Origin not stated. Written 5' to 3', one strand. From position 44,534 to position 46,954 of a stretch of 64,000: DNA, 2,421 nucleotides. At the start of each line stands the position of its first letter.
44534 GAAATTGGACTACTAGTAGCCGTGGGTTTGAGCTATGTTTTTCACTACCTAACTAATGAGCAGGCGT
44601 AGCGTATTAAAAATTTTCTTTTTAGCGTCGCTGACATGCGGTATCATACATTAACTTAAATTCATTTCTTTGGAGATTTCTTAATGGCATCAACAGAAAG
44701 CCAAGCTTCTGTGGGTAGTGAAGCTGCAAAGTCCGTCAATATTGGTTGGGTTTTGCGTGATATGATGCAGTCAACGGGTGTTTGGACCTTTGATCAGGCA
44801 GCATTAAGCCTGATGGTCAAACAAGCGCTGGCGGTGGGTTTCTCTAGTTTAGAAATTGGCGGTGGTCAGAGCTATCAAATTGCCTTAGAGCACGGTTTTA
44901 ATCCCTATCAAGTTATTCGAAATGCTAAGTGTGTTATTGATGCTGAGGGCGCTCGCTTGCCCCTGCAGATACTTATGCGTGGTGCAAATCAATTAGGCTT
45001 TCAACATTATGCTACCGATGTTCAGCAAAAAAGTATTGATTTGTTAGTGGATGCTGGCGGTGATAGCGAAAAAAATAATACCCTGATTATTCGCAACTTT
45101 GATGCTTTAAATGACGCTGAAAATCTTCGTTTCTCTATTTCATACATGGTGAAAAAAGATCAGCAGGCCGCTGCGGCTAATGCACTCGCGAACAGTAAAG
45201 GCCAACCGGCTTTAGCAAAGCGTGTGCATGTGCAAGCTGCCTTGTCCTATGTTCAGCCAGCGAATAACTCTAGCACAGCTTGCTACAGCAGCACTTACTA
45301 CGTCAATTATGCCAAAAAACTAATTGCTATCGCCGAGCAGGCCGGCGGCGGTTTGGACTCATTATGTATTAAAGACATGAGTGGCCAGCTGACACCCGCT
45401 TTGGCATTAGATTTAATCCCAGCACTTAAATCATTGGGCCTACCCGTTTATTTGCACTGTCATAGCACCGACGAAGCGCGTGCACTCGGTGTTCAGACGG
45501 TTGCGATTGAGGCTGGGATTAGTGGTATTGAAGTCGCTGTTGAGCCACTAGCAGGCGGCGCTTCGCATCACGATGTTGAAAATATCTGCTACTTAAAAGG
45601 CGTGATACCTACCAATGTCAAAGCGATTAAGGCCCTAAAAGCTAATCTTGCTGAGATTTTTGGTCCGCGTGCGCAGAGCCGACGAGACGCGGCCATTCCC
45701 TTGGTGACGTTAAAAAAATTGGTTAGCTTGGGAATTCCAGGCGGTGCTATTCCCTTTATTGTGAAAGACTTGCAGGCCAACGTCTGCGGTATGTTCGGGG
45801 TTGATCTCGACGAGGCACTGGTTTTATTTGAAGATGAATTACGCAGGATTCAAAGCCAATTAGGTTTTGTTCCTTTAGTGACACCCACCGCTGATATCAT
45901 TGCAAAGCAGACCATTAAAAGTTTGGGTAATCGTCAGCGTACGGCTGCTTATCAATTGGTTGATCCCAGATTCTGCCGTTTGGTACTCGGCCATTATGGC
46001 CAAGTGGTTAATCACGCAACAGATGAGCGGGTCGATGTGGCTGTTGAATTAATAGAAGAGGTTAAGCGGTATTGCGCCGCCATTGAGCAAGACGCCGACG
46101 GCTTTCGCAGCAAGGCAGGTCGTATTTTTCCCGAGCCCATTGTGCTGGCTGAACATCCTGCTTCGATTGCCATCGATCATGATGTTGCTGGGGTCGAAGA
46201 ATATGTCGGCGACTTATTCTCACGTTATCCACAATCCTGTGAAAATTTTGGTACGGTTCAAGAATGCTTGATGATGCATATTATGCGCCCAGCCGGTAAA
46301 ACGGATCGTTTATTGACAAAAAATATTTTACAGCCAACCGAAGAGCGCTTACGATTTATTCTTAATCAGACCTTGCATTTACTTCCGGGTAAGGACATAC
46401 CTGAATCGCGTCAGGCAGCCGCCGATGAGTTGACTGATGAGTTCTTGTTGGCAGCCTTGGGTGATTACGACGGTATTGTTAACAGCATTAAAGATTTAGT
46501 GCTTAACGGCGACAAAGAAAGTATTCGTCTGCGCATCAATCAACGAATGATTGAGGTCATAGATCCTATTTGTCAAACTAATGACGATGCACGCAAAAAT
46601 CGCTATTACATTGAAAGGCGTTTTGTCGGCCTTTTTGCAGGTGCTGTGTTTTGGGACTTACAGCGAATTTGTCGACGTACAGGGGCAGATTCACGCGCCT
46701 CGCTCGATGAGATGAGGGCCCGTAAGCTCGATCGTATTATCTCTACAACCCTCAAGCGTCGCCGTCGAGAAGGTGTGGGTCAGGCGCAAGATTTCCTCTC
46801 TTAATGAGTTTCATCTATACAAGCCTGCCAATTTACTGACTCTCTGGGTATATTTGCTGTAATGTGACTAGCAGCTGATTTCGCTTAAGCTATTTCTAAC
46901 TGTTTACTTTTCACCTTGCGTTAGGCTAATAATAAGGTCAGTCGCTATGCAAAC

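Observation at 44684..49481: Orphan three-gene operon: biotin-less carboxyltransferase, partner-less Mo-bisPGD enzyme and SnoaL-like protein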

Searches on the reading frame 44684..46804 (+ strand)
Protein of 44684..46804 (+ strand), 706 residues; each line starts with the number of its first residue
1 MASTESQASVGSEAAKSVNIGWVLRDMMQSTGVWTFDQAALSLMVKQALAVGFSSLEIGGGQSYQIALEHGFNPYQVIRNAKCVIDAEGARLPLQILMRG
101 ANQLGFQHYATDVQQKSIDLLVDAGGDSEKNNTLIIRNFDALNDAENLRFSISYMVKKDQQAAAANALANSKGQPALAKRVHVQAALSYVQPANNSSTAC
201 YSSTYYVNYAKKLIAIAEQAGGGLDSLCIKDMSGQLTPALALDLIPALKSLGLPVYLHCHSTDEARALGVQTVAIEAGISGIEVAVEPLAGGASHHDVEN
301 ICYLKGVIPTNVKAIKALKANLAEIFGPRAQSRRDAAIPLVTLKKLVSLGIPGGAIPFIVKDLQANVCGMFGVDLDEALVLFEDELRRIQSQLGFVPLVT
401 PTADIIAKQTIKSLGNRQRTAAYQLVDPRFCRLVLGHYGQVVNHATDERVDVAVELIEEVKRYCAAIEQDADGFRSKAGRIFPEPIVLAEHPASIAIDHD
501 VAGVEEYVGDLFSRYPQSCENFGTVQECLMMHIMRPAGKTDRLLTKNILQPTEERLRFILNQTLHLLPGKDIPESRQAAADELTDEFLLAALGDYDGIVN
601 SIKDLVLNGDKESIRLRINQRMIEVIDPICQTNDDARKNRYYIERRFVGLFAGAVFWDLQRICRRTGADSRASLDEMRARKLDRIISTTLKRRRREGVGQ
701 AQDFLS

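Call 4: search_protein_families(library=pfam, proteins=[window:44684-46804:+])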
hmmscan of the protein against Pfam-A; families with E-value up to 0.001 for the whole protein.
window:44684-46804:+ (706 aa): 0 families

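Call 5: search_protein_families(library=ncbifam, proteins=[window:44684-46804:+])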
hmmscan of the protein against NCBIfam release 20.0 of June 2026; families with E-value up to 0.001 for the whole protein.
window:44684-46804:+ (706 aa): 10 families
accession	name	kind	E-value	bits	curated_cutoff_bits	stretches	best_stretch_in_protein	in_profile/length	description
NF006761.0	PRK09282.1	domain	2.4e-46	158.4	402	1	23-455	10-390/591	pyruvate carboxylase subunit B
TIGR01108.1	oadA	equivalog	1.9e-45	155.4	756.5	1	23-442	5-372/582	sodium-extruding oxaloacetate decarboxylase subunit alpha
NF010644.0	PRK14041.1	equivalog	5.7e-42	143.9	734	2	176-441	131-375/467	pyruvate carboxylase subunit B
NF008985.0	PRK12331.1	equivalog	3.2e-40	138.2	718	1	23-448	10-386/465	oxaloacetate decarboxylase subunit alpha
NF010643.0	PRK14040.1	subfamily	2e-35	122.3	892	1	23-418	13-361/595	oxaloacetate decarboxylase subunit alpha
NF008984.0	PRK12330.1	equivalog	4.6e-33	114.8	827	1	23-454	12-392/500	methylmalonyl-CoA carboxytransferase subunit 5S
NF009554.0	PRK12999.1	equivalog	9.4e-31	106.5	965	1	24-411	541-887/1147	pyruvate carboxylase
NF010645.0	PRK14042.1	equivalog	2.9e-28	99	1182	2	198-420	142-360/596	pyruvate carboxylase subunit B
NF009231.0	PRK12581.1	equivalog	1.4e-26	93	954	2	182-442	133-389/468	oxaloacetate decarboxylase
TIGR01235.1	pyruv_carbox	equivalog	1.8e-23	82.1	1114.45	1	25-301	539-780/1143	pyruvate carboxylase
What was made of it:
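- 44684..46804 (+): g1: 706-aa PYC/OadA/5S-type carboxyltransferase-fold protein (TIM barrel plus funnel, residues ~18-455) without a biotin carrier, followed by a family-specific all-helical C-terminal domain (~456-706). NCBIfam oadA/PycB score 155-158 bits, below cutoffs (call 5).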

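Call 10: search_solved_structures(query=window:44684-46804:+, max_evalue=0.01, show_alignments=1)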
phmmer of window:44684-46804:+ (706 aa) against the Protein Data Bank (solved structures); distinct sequences matched with E-value up to 0.01: 29.
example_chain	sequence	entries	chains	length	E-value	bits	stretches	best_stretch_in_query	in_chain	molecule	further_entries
2nx9_A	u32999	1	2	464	2.7e-31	112.2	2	193-440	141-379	Oxaloacetate decarboxylase 2, subunit alpha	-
5ks8_C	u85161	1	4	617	6.2e-29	104.4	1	44-446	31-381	Pyruvate carboxylase subunit beta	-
1s3h_A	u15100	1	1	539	6.3e-24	87.8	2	195-442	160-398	transcarboxylase 5S subunit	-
1rqb_A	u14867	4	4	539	6.3e-24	87.8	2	195-442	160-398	transcarboxylase 5S subunit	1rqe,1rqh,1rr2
1u5j_A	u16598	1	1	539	2.3e-23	86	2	195-442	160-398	transcarboxylase 5S subunit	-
4jx4_A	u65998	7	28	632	2.2e-16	62.9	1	29-296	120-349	Pyruvate carboxylase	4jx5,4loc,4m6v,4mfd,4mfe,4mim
2qf7_A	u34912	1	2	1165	9.1e-16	60.9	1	30-295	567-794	Pyruvate carboxylase protein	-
3tw6_A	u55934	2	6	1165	9.1e-16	60.9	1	30-295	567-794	Pyruvate carboxylase protein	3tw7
4jx6_A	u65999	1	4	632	1.1e-15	60.6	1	29-296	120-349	Pyruvate carboxylase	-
3ho8_A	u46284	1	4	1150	4.2e-13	52.1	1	30-416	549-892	Pyruvate carboxylase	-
8gk8_C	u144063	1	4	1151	4.2e-13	52.1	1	30-416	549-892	Pyruvate carboxylase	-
3hb9_A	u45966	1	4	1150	4.2e-13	52.1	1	30-416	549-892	Pyruvate carboxylase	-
4hnv_A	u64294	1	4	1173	4.4e-13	52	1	30-416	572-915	Pyruvate carboxylase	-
4hnu_A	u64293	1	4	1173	4.4e-13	52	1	30-416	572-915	Pyruvate carboxylase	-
3bg5_A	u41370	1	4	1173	4.4e-13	52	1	30-416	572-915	Pyruvate carboxylase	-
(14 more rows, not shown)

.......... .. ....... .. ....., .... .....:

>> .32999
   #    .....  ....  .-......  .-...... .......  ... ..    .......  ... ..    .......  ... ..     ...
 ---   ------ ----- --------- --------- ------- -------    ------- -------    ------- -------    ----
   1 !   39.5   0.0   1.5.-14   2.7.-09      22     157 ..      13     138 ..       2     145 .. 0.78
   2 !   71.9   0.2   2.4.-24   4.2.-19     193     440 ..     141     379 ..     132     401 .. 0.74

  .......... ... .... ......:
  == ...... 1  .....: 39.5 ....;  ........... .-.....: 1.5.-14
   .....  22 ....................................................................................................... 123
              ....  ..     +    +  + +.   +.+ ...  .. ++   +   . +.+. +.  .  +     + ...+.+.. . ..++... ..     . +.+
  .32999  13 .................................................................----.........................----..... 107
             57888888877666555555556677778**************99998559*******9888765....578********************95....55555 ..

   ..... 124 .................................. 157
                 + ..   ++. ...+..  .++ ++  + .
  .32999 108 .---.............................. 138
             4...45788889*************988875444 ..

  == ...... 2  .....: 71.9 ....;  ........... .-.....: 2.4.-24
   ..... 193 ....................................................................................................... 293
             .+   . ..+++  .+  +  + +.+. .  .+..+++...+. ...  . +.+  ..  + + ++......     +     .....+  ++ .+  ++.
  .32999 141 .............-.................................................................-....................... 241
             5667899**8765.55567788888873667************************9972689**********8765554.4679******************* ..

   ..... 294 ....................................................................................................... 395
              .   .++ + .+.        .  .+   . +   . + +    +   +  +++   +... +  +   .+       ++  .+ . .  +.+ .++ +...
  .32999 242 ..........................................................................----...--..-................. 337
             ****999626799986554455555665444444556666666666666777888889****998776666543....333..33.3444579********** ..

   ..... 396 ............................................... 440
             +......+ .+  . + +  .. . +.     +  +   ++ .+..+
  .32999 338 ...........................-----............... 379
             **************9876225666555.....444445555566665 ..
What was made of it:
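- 44684..46804 (+): PDB hits: 2nx9 at 2.7e-31 and 5ks8 at 6e-29 (call 10).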

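Call 13: find_homologous_proteins(query=window:44684-46804:+, max_evalue=1e-10)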
Query window:44684-46804:+ (706 aa): 64 proteins with E <= 1e-10 among 8000 candidates.
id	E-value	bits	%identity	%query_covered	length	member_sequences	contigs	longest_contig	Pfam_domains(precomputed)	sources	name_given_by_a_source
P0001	0.0e+0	1533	97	100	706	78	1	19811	-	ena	-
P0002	0.0e+0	1170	73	100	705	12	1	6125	-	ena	-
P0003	0.0e+0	1165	73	97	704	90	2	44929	-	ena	-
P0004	0.0e+0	1132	72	100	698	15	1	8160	-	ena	-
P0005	0.0e+0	1131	72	98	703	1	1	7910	-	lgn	-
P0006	0.0e+0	1128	73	96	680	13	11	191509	-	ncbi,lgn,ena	-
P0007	0.0e+0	1116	71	98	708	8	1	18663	-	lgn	-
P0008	0.0e+0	1042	67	98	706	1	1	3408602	-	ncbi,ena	-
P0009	0.0e+0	1027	66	100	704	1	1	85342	-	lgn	-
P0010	5.7e-279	945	61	98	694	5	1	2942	PF02436.24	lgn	-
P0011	2.0e-273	927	60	98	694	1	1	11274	-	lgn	-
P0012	5.2e-273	926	60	96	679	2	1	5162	PF00682.26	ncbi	-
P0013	2.6e-272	924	59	98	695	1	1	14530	PF02436.24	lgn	-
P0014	2.7e-272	923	61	96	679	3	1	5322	-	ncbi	-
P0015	2.2e-268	910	59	98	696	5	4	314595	PF02436.24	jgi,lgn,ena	-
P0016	5.2e-265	899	59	98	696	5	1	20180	PF02436.24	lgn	-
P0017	4.5e-264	896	58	98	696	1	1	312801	PF02436.24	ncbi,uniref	ncbi:hypothetical protein [Glaciecola sp. SC05]|uniref:hypothetical protein n=1 Tax=Glaciecola sp. S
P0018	4.9e-264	896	57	99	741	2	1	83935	PF02436.24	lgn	-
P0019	3.1e-263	894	58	98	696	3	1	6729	PF02436.24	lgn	-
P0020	1.5e-262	891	58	98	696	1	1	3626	PF02436.24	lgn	-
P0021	1.1e-261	888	58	98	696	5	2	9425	PF02436.24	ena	-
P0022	4.0e-261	887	58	98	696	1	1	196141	PF02436.24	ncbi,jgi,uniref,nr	ncbi:hypothetical protein KJ365_04670 [Glaciecola sp. XM2]|jgi:oxaloacetate decarboxylase alpha subu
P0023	4.4e-261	886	58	98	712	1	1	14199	PF02436.24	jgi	jgi:oxaloacetate decarboxylase alpha subunit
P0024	9.8e-261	885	58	98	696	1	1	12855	PF02436.24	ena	-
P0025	2.9e-259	880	59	96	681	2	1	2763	PF02436.24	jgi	jgi:oxaloacetate decarboxylase alpha subunit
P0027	4.2e-258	877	59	96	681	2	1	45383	PF02436.24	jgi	-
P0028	4.4e-258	876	57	98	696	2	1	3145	PF02436.24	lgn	-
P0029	7.0e-258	876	58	98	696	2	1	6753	PF02436.24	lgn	-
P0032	8.5e-242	823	55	97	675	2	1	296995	PF02436.24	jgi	jgi:oxaloacetate decarboxylase alpha subunit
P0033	1.2e-241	822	55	98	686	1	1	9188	PF02436.24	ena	-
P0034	2.6e-238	811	54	98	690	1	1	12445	PF02436.24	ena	-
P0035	3.2e-238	811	59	86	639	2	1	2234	PF02436.24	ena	-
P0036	1.2e-236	806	54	98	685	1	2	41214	PF02436.24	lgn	-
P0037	8.4e-234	796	54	98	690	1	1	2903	PF02436.24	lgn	-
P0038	1.5e-233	795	53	99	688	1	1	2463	PF02436.24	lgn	-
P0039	3.7e-230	784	53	98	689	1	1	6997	PF02436.24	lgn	-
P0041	6.0e-221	754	53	97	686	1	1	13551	PF02436.24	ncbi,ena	-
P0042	4.4e-198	678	56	78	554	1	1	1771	PF02436.24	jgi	jgi:oxaloacetate decarboxylase alpha subunit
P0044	1.9e-73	266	35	74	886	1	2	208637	PF02436.24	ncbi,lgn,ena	-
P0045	7.0e-72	261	34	78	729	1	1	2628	PF02436.24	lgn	-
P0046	1.9e-70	257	33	82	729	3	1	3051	PF02436.24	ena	-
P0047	4.4e-67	245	32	78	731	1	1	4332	PF02436.24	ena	-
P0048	2.3e-65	240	34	75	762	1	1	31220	PF02436.24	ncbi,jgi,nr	ncbi:MAG: hypothetical protein GVY13_07890 [Alphaproteobacteria bacterium]|jgi:oxaloacetate decarbox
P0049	2.0e-63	233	33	83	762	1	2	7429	PF02436.24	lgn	-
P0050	3.0e-63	233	33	76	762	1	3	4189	PF02436.24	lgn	-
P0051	9.9e-62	228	31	79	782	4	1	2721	PF02436.24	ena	-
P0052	8.0e-61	225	32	76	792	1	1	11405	PF02436.24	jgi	jgi:oxaloacetate decarboxylase alpha subunit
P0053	4.9e-52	196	32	73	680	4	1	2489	PF02436.24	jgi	jgi:oxaloacetate decarboxylase alpha subunit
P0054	3.0e-49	186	32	73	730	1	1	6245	-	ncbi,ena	-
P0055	6.8e-49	185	32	74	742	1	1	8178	PF00682.26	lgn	-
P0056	6.6e-47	179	30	73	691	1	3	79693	PF00682.26,PF02436.24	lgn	-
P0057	2.3e-46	177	30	73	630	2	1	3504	PF02436.24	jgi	-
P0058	1.9e-44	171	30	73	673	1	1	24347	PF02436.24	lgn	-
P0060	3.7e-44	170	29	73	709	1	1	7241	PF02436.24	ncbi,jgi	jgi:pyruvate/oxaloacetate carboxyltransferase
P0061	5.8e-44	169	30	74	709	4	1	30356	PF02436.24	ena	-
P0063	3.1e-21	94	28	59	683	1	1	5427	PF25973.1,PF00682.26,PF00364.29,PF02436.24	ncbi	-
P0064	3.1e-14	71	23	66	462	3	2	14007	PF00682.26,PF02436.24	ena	-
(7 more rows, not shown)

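Call 14: find_encoding_contigs(protein=P0008, flank=8000, max_places=2)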
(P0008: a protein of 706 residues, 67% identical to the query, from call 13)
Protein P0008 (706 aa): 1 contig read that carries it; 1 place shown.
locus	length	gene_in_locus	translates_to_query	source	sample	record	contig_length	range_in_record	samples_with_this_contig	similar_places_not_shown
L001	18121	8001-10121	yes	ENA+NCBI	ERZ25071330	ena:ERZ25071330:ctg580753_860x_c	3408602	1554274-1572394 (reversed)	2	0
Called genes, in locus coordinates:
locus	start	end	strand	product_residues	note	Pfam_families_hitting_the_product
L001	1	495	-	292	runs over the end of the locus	PF04909:Amidohydro_2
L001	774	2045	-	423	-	PF03150:CCP_MauG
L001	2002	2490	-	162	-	PF13115:YtkA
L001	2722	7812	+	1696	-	PF07691:PA14, PF07250:Glyoxal_oxid_N, PF01344:Kelch_1 (faint), PF09118:GO-like_E_set, PF08305:NPCBM, PF21783:YNCE (faint), PF03150:CCP_MauG (weak)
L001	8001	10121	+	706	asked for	-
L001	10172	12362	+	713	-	PF04879:Molybdop_Fe4S4, PF00384:Molybdopterin, PF01568:Molydop_binding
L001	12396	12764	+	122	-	PF12680:SnoaL_2 (weak)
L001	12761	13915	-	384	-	PF00044:Gp_dh_N, PF02800:Gp_dh_C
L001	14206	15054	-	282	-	PF01418:HTH_6, PF01380:SIS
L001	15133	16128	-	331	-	PF00296:Bac_luciferase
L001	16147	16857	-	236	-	PF00106:adh_short, PF01370:Epimerase, PF13561:adh_short_C2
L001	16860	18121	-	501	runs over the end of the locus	-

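Call 15: find_encoding_contigs(protein=P0017, flank=8000, max_places=2)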
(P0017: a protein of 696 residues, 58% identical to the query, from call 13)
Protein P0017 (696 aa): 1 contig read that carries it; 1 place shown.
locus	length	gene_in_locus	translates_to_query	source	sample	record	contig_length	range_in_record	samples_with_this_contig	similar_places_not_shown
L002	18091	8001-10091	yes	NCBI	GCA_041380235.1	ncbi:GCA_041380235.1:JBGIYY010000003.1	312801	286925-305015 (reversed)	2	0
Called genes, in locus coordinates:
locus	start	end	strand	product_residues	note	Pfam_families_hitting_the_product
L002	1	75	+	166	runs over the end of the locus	PF02082:Rrf2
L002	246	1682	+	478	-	PF19295:SufBD_N, PF01458:SUFBD_core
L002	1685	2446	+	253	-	PF02463:SMC_N (faint), PF00005:ABC_tran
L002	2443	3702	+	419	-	PF19295:SufBD_N (faint), PF01458:SUFBD_core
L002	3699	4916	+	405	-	PF00266:Aminotran_5, PF01053:Cys_Met_Meta_PP (weak), PF01212:Beta_elim_lyase (weak)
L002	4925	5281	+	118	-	PF01521:Fe-S_biosyn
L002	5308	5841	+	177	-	PF01883:FeS_assembly_P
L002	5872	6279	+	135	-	PF02657:SufE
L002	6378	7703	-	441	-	PF07992:Pyr_redox_2, PF13450:NAD_binding_8 (faint), PF13454:NAD_binding_9 (faint), PF00070:Pyr_redox (weak)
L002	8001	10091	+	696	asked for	PF02436:PYC_OADA (weak)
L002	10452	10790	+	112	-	-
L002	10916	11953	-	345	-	PF13521:AAA_28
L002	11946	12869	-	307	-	PF04973:NMN_transporter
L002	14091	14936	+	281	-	PF26109:WHD_BrxR, PF13280:WYL, PF26107:BrxR_CTD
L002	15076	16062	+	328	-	PF01867:Cas_Cas1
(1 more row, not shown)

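Call 16: find_encoding_contigs(protein=P0044, flank=8000, max_places=2)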
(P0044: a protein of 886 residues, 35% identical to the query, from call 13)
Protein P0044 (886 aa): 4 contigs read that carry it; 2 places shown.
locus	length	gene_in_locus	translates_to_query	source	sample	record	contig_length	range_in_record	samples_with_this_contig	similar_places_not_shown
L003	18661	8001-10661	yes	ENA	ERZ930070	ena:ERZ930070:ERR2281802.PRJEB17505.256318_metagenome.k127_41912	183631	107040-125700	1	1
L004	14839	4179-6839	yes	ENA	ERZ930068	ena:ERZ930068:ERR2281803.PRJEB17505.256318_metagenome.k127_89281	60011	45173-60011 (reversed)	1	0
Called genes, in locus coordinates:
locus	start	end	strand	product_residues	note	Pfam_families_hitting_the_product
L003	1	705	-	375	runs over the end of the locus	PF00072:Response_reg, PF00512:HisKA, PF02518:HATPase_c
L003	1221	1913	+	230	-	PF11667:DUF3267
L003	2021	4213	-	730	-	PF01464:SLT (faint)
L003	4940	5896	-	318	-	PF02568:ThiI, PF18297:NFACT-R_2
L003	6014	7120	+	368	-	-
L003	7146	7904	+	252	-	PF02578:Cu-oxidase_4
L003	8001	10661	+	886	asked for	PF02436:PYC_OADA (faint)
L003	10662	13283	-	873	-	-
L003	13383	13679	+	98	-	-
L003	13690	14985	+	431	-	-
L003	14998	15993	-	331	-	-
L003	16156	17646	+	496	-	PF00209:SNF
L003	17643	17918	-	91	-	-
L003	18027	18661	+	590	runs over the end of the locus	-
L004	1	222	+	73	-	?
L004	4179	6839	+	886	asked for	PF02436:PYC_OADA (faint)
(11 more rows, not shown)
